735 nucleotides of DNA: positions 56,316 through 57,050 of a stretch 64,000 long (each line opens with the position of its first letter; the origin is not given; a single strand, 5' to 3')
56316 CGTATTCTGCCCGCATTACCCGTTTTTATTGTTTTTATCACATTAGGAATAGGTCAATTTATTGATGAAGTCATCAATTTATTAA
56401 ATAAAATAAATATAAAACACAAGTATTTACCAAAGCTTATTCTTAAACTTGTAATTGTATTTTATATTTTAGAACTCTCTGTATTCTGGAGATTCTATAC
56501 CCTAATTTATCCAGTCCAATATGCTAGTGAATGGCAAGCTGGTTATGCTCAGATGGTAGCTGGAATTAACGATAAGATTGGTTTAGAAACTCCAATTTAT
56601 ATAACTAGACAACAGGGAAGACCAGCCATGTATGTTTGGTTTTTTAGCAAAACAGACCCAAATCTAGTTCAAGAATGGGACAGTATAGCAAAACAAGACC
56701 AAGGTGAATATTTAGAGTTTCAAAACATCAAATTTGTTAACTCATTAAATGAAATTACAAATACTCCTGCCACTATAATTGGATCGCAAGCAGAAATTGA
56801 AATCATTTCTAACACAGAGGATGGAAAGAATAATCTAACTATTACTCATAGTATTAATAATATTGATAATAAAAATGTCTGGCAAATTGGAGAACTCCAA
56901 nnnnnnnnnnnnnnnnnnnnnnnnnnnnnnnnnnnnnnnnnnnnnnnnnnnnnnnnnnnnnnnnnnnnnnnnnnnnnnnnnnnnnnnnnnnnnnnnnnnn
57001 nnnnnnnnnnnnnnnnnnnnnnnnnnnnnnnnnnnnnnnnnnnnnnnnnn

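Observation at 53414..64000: Tandem array of six GT-C (GT39/PMT-ArnT-like) glycosyltransferases followed by a GT2 gene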

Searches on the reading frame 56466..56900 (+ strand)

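Call 65: search_protein_families(library=pfam, proteins=[window:56466-56900:+], max_evalue=1)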
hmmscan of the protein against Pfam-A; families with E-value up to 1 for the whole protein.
window:56466-56900:+ (145 aa): 1 family
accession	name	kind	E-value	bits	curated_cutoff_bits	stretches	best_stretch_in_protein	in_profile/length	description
PF21871.1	Gp6_C-III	-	0.014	15.8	27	1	83-114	41-74/76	Baseplate structural protein gp6, C-terminal domain III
